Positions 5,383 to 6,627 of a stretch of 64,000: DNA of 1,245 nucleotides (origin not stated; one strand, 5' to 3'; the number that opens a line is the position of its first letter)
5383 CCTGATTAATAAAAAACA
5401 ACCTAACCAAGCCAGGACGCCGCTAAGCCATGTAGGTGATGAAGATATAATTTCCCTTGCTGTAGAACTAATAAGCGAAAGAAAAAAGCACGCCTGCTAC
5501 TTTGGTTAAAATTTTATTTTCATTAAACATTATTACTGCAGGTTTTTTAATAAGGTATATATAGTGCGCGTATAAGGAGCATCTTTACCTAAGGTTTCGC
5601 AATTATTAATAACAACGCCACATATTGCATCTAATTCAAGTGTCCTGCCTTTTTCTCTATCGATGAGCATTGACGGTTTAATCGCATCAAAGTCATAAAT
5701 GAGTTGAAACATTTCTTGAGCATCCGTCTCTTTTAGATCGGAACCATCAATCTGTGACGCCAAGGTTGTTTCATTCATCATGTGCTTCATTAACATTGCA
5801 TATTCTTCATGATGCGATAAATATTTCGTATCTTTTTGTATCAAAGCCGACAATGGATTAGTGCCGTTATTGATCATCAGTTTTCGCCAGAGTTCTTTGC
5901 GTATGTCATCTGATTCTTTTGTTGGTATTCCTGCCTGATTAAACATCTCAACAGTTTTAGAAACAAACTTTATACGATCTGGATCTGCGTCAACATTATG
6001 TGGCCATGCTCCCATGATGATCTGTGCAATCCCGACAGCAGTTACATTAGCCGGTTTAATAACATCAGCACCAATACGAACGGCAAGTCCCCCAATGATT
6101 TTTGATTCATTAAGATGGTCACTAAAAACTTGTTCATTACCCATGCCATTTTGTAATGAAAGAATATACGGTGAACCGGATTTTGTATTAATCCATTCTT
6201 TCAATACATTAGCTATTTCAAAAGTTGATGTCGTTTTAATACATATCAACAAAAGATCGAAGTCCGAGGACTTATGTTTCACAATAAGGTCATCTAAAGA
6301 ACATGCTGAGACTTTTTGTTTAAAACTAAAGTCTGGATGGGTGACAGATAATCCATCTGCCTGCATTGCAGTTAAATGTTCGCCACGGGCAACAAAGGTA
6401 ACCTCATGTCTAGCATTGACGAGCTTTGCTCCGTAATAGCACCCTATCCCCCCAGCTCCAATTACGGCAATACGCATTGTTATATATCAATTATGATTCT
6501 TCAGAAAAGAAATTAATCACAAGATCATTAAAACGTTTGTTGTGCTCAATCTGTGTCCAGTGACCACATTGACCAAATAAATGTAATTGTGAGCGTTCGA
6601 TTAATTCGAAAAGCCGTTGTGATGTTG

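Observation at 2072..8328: Rieske oxygenase in inverted order (ferredoxin, beta, alpha) with no cognate reductase, possibly sharing TmoF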

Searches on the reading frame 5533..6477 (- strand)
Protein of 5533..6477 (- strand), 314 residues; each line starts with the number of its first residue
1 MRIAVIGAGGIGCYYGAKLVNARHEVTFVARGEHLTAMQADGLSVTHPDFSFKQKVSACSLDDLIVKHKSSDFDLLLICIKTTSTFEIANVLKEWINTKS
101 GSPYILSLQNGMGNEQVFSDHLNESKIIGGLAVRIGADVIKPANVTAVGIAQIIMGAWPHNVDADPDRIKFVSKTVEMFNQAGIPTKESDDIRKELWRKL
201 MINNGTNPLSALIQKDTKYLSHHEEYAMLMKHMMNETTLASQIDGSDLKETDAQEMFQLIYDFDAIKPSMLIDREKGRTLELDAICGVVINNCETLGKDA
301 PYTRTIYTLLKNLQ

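Call 4: search_protein_families(library=pfam, proteins=[window:5533-6477:-])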
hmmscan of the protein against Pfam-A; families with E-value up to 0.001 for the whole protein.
window:5533-6477:- (314 aa): 4 families
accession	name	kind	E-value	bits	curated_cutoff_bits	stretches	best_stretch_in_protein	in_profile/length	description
PF02558.23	ApbA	-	5.8e-30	104.3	22.2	1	3-159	1-149/150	Ketopantoate reductase PanE/ApbA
PF08546.17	ApbA_C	-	2.5e-23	83.2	22.7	1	191-314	1-125/125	Ketopantoate reductase PanE/ApbA C terminal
PF00070.33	Pyr_redox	-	0.0002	22.2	22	1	2-38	1-36/82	Pyridine nucleotide-disulphide oxidoreductase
PF03721.20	UDPG_MGDP_dh_N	-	0.00032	20.8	27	1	1-84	1-88/187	UDP-glucose/GDP-mannose dehydrogenase family, NAD binding domain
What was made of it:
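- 5533..6477 (-): PanE/ApbA-family reductase-like gene. PF02558 and PF08546 (call 4).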

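Call 5: search_protein_families(library=ncbifam, proteins=[window:5533-6477:-])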
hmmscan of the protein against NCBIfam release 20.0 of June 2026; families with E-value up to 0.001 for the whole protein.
window:5533-6477:- (314 aa): 15 families
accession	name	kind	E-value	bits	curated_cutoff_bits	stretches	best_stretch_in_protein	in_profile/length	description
TIGR00745.1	apbA_panE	subfamily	2.6e-61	207.5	141.35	1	2-313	1-301/305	2-dehydropantoate 2-reductase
NF004887.0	PRK06249.1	equivalog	5.7e-51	173.6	360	1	1-313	6-310/316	putative 2-dehydropantoate 2-reductase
NF005091.0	PRK06522.2-2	equivalog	2.2e-49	168.3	252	1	1-312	2-295/302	2-dehydropantoate 2-reductase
NF005089.0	PRK06522.1-4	subfamily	5.6e-43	147.5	223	1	1-312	1-316/326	2-dehydropantoate 2-reductase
NF005092.1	PRK06522.2-3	equivalog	6.3e-38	130.6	500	1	1-312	1-293/296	2-dehydropantoate 2-reductase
NF005093.0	PRK06522.2-4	equivalog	7.5e-35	120.8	308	1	1-313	4-296/304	2-dehydropantoate 2-reductase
NF005094.0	PRK06522.2-5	equivalog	8.4e-35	120.5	382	1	1-312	1-300/307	2-dehydropantoate 2-reductase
NF006083.0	PRK08229.1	equivalog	2.1e-33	115.7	371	1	1-237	3-222/341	2-dehydropantoate 2-reductase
NF005088.0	PRK06522.1-2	subfamily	1.7e-32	112.8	371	1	1-310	1-298/308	2-dehydropantoate 2-reductase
NF005087.0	PRK06522.1-1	equivalog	5.2e-22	78.3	351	1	1-312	1-287/296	2-dehydropantoate 2-reductase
NF004311.0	PRK05708.1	equivalog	3.1e-21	75.5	378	1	2-311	4-294/305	putative 2-dehydropantoate 2-reductase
NF009542.0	PRK12921.1-4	equivalog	3.2e-17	62.8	288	1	176-312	145-281/286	oxidoreductase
NF009541.0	PRK12921.1-1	equivalog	4.9e-16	58.9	338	1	2-310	7-289/297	oxidoreductase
NF005090.0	PRK06522.2-1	equivalog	6.9e-15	55.1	496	1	1-313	3-292/296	2-dehydropantoate 2-reductase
NF009543.0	PRK12921.1-5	equivalog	1.4e-14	54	339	1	1-290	1-279/305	oxidoreductase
